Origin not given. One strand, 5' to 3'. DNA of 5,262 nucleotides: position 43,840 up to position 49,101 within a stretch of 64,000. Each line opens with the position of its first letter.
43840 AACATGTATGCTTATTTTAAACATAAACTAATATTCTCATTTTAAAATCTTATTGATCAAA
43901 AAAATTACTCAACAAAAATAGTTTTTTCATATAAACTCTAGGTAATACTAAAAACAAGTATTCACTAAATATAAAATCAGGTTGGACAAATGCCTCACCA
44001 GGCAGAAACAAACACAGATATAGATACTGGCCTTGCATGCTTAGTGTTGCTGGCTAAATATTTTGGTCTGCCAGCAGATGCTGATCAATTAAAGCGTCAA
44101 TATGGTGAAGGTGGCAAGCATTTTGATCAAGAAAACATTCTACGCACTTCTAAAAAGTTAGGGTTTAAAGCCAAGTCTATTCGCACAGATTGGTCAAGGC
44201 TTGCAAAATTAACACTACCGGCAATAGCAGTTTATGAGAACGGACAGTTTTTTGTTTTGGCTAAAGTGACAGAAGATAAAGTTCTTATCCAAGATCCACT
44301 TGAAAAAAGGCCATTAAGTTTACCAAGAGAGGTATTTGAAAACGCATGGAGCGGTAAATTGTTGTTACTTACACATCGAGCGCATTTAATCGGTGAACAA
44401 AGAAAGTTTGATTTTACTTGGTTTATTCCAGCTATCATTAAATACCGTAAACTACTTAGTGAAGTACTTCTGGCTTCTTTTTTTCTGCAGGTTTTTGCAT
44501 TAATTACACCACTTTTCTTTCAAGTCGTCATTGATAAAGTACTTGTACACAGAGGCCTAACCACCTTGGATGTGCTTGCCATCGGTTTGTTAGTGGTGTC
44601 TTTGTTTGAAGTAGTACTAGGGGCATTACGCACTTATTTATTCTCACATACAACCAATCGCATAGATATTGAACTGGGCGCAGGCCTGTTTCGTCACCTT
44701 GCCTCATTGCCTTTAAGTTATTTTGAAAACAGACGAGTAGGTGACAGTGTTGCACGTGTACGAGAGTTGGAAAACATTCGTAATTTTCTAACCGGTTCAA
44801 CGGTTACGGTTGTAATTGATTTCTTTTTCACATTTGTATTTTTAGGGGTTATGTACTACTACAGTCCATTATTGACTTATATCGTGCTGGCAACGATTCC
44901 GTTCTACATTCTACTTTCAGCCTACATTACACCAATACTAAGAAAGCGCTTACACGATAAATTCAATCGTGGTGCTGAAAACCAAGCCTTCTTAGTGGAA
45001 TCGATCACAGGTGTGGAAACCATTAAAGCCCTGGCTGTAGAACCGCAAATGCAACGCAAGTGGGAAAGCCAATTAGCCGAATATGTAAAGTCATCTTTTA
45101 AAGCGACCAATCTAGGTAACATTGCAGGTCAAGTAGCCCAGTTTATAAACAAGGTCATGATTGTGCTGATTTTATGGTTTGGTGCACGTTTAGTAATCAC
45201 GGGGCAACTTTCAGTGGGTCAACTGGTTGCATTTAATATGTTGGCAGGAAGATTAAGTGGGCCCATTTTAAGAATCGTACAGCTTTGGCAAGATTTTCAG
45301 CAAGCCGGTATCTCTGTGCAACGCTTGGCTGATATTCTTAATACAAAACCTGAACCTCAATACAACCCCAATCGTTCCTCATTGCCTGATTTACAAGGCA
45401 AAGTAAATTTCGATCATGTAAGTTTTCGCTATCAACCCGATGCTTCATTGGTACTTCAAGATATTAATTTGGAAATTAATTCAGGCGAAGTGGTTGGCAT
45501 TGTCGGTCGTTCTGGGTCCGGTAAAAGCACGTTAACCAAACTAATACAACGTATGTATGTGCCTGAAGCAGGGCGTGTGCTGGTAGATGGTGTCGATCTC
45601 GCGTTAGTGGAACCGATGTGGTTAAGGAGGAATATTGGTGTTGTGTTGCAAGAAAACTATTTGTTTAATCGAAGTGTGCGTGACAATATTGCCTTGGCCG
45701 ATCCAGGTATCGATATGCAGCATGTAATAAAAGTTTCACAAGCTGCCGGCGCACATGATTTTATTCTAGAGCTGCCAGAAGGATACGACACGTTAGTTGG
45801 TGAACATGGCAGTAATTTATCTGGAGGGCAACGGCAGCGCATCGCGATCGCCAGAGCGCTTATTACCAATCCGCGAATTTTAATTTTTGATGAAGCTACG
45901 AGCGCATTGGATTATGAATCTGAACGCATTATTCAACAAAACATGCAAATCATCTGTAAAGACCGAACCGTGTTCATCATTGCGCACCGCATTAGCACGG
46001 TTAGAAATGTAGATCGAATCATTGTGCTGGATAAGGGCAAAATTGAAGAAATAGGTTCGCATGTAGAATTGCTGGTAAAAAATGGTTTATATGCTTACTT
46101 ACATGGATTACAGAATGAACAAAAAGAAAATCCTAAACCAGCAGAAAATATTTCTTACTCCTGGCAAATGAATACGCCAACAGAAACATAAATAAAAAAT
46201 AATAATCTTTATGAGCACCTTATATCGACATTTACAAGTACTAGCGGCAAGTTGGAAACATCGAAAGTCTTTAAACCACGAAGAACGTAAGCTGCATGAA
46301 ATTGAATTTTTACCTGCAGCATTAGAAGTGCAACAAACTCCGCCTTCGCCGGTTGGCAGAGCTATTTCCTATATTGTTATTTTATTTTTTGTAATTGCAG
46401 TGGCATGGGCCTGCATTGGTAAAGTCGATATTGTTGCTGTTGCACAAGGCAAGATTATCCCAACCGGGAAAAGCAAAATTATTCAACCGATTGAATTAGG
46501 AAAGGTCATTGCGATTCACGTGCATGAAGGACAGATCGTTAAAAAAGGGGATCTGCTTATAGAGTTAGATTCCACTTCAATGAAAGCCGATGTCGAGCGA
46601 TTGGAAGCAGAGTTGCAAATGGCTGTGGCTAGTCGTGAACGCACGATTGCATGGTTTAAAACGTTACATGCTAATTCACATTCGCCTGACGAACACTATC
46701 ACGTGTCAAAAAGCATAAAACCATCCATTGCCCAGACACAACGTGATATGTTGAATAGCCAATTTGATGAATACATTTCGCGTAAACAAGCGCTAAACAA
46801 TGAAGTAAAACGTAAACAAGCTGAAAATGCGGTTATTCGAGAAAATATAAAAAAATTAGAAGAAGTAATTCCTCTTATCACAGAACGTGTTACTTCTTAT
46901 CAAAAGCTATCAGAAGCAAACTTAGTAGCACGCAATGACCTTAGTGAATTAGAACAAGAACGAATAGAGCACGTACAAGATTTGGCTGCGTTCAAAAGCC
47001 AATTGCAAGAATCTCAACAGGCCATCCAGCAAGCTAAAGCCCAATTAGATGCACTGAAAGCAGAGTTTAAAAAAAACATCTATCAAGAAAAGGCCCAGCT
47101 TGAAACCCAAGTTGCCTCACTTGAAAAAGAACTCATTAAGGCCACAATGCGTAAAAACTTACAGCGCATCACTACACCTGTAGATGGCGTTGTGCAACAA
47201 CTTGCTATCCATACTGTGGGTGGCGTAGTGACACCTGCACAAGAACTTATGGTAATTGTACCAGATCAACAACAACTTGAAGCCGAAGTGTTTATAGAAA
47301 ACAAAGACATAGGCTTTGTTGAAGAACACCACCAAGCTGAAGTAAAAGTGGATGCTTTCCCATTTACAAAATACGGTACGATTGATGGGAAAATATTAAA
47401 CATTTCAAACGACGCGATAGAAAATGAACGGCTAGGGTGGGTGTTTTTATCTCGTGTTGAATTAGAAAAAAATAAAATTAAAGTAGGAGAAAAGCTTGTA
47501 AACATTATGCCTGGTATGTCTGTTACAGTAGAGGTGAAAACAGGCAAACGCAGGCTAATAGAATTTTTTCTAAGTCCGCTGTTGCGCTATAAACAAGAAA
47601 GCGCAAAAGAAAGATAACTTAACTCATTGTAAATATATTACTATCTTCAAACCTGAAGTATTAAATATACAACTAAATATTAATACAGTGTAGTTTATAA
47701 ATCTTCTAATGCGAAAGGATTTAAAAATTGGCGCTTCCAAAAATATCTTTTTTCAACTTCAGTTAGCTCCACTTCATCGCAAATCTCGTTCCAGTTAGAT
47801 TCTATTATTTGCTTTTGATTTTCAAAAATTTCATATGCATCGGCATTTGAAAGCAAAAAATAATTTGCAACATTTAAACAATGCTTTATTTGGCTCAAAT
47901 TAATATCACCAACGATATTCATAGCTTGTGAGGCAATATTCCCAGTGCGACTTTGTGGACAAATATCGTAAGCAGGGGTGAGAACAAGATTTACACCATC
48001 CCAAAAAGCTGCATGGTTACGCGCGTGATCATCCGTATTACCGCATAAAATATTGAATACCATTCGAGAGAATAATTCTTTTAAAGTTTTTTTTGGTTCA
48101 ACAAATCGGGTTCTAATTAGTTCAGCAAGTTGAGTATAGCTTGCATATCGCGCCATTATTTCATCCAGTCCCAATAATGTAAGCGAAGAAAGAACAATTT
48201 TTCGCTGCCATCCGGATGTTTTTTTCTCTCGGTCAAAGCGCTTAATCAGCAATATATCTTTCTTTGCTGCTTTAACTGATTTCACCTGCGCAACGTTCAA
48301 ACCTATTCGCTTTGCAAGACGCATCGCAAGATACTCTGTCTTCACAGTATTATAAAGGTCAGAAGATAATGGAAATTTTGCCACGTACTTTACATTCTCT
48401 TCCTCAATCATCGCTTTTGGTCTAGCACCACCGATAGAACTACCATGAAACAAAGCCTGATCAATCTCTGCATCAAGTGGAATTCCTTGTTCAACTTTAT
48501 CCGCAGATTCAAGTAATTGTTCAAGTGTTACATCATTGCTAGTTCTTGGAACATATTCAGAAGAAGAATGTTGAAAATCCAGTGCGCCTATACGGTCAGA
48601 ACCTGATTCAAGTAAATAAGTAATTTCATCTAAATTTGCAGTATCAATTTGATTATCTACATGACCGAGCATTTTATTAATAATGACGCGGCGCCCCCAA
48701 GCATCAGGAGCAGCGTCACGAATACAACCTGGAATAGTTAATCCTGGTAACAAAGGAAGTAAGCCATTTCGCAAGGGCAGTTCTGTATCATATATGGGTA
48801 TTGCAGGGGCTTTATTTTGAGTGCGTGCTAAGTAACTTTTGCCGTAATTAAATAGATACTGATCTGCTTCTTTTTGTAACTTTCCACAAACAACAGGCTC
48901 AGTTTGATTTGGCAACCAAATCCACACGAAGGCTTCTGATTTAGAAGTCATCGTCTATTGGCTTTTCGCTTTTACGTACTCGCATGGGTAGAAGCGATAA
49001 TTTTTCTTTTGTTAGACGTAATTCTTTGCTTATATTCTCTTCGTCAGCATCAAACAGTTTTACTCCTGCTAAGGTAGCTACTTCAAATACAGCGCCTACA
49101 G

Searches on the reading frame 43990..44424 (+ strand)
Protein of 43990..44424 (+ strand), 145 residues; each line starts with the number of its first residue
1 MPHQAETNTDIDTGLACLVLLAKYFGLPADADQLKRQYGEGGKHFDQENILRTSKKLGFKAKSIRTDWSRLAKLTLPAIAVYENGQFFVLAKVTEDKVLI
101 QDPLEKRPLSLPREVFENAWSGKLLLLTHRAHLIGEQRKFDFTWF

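Call 69: search_solved_structures(query=window:43990-44424:+, max_evalue=0.001, show_alignments=3)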
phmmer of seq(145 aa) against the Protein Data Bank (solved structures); distinct sequences matched with E-value up to 0.001: 16.
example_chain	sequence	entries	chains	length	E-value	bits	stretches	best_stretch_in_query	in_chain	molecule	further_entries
8dck_A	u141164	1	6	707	4.3e-17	65.5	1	10-145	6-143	Alpha-hemolysin translocation ATP-binding protein HlyB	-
7sgr_J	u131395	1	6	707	4.3e-17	65.5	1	10-145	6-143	Alpha-hemolysin translocation ATP-binding protein HlyB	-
3zua_A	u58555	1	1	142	1.8e-13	53.8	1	9-136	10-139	ALPHA-HEMOLYSIN TRANSLOCATION ATP-BINDING PROTEIN HLYB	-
7n87_A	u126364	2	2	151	6.3e-08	35.8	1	11-128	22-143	ABC-type bacteriocin transporter | Peptidase C39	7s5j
6v9z_A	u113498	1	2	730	1.2e-06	31.6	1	12-128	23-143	ABC-type bacteriocin transporter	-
4s0f_A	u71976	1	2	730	1.7e-06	31.2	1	12-128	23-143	ABC-type bacteriocin transporter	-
4ry2_A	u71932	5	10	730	1.7e-06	31.2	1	12-128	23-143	ABC-type bacteriocin transporter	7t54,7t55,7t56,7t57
8vp3_A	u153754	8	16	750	1.7e-06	31.1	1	12-128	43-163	ABC-type bacteriocin transporter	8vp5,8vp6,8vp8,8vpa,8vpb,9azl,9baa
8vp9_A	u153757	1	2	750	1.6e-05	28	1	11-128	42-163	ABC-type bacteriocin transporter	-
6mpz_A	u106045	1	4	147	4.9e-05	26.4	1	11-126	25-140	Double Glycine Motif Protease domain from AMS/PCAT Transporter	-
5xe8_A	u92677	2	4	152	0.00023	24.2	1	12-129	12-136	Putative ABC transporter, ATP-binding protein ComA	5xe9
3k8u_A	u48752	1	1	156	0.00025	24.1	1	12-129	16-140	Putative ABC transporter, ATP-binding protein ComA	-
8hf7_A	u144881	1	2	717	0.00025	24.1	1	10-127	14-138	Competence factor transporting ATP-binding protein/permease ComA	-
8hf4_A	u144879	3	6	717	0.00026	24.1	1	10-127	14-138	Transport/processing ATP-binding protein ComA | Competence factor transporting ATP-binding protein/permease ComA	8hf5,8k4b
8hf6_A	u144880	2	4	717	0.00026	24.1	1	10-127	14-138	Competence factor transporting ATP-binding protein/permease ComA | Transport/processing ATP-binding protein ComA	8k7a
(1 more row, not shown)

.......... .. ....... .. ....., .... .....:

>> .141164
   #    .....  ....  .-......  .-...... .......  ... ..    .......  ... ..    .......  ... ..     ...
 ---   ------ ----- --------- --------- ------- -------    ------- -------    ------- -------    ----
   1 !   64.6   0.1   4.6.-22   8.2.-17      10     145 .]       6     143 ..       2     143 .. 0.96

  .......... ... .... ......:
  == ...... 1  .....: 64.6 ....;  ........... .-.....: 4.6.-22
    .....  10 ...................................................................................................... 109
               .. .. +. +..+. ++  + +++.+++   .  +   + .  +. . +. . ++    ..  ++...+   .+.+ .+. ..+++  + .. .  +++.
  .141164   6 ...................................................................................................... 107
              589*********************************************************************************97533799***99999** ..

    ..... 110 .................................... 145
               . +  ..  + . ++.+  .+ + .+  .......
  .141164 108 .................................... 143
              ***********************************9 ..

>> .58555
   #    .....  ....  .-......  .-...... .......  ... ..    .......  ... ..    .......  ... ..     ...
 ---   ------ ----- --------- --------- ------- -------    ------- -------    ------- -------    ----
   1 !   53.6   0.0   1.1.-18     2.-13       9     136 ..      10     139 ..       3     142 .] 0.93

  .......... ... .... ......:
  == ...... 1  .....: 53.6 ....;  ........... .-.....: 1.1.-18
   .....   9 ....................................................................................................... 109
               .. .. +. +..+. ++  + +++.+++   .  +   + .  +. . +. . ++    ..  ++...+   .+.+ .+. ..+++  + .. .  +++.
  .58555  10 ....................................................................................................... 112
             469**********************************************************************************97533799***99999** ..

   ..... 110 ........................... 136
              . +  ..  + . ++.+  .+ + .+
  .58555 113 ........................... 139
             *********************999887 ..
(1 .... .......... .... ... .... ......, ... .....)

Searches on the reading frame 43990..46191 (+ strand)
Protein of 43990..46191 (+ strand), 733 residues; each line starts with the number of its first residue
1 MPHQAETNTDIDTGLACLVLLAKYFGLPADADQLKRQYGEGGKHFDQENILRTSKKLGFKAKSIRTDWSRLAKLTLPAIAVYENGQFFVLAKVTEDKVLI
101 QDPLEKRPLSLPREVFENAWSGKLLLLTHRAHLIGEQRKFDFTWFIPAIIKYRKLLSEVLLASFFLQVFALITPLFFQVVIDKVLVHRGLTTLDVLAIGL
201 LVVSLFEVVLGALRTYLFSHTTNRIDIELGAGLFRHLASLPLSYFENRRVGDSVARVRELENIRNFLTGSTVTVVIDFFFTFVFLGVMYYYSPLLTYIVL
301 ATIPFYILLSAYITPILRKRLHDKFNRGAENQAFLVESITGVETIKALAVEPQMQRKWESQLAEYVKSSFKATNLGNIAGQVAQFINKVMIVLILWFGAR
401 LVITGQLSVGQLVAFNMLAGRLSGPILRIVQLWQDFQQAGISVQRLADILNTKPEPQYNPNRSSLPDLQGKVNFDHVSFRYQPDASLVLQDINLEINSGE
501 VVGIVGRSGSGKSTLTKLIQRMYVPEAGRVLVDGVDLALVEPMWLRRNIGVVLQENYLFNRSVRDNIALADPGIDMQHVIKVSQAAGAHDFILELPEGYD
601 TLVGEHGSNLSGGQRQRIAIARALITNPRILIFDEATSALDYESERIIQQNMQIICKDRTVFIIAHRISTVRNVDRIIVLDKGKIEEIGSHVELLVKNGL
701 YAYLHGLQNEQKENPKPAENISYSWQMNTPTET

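Call 6: search_protein_families(library=pfam, max_evalue=0.01, proteins=[window:43990-46191:+])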
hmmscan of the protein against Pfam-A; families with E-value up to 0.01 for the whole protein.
window:43990-46191:+ (733 aa): 6 families
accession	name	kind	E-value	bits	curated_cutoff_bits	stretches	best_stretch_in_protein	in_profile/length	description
PF00664.28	ABC_membrane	-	6.7e-62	210.1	28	1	159-425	4-273/274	ABC transporter transmembrane region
PF00005.33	ABC_tran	-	6.2e-35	121.2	25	1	489-638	1-137/137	ABC transporter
PF03412.21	Peptidase_C39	-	2.6e-24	86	22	1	11-130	11-131/133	Peptidase C39 family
PF02463.25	SMC_N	-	3.4e-06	27.1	40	1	609-680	136-211/220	RecF/RecN/SMC N terminal domain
PF09818.15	ABC_ATPase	-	0.00029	20.4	23.2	0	589-671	138-218/283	P-loop domain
PF13555.12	AAA_29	-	0.0057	16.8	27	0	494-525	17-48/61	P-loop containing region of AAA domain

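Call 95: search_protein_families(library=ncbifam, max_evalue=0.001, proteins=[window:43990-46191:+])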
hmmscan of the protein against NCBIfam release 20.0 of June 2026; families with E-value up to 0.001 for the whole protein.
window:43990-46191:+ (733 aa): 188 families (the best 25 are shown)
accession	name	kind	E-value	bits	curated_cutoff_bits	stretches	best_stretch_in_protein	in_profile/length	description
TIGR01846.1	type_I_sec_HlyB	subfamily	0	1068.2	725.55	1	14-709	1-693/694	type I secretion system permease/ATPase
TIGR03375.1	type_I_sec_LssB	subfamily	1.8e-174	581.8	693.1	1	15-694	4-688/696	type I secretion system permease/ATPase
TIGR03796.1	NHLM_micro_ABC1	equivalog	1.1e-146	489.9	853.3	1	12-704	12-708/710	NHLP family bacteriocin export ABC transporter peptidase/permease/ATPase subunit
TIGR01193.1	bacteriocin_ABC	subfamily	6.4e-132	441.4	523.85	1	11-704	5-705/708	peptide cleavage/export ABC transporter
TIGR02204.1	MsbA_rel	hypoth_equivalog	3.5e-127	425.5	780.4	1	143-708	7-575/576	ABC transporter, permease/ATP-binding protein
TIGR03797.1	NHLM_micro_ABC2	equivalog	8.9e-121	404.5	709.4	1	148-705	130-682/686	NHLP bacteriocin export ABC transporter permease/ATPase subunit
TIGR02203.1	MsbA_lipidA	equivalog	5.6e-119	398.2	602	1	157-710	14-571/572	lipid A export permease/ATP-binding protein MsbA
TIGR00958.1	3a01208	subfamily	9.4e-119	397.7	874.6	1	160-704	167-710/711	antigen peptide transporter 2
NF052233.1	CphA_assoc_ABC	equivalog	2.7e-116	389.8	880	1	143-717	169-752/766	cyanophycin metabolism-associated ABC transporter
TIGR01842.1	type_I_sec_PrtD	subfamily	8.5e-112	374.4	510.15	1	150-695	2-541/544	type I secretion system permease/ATPase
NF045513.1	HepA_fam_ABC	equivalog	9.5e-107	357.9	725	1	205-708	102-609/610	heterocyst formation ABC transporter subunit HepA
NF010178.0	PRK13657.1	equivalog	3.4e-99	332.9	733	1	151-709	16-571/588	glucan ABC transporter ATP-binding protein/ permease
NF008381.0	PRK11176.1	equivalog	8.3e-97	324.9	867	1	189-710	60-581/582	lipid A ABC transporter ATP-binding protein/permease MsbA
TIGR01192.1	chvA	subfamily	3.3e-86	290.2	585.4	1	156-704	21-566/585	glucan export ABC transporter ATP-binding protein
NF008055.0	PRK10789.1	equivalog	2.6e-78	263.9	845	1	150-708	13-571/590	SmdA family multidrug ABC transporter permease/ATP-binding protein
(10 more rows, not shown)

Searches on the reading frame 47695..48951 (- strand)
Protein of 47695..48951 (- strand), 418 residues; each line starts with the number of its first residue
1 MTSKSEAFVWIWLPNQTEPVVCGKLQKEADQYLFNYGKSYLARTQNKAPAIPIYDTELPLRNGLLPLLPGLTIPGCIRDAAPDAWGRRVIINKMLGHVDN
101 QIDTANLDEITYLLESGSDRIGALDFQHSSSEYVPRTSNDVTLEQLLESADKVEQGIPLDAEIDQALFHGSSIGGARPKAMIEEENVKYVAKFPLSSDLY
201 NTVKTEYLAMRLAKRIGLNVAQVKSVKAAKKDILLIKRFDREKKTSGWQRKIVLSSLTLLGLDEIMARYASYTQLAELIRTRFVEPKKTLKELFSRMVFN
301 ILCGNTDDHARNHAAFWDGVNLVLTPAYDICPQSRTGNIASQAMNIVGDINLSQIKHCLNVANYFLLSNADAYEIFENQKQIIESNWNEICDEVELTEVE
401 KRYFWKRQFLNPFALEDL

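Call 6: search_protein_families(library=pfam, max_evalue=0.01, proteins=[window:47695-48951:-])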
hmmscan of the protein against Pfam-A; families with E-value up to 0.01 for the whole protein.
window:47695-48951:- (418 aa): 2 families
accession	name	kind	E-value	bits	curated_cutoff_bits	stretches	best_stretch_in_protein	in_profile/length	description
PF07804.18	HipA_C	-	1.1e-46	159.6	30.5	1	171-387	1-213/213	HipA-like C-terminal domain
PF13657.11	Couple_hipA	-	4.1e-06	27.7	22.5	1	22-126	10-98/99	HipA N-terminal domain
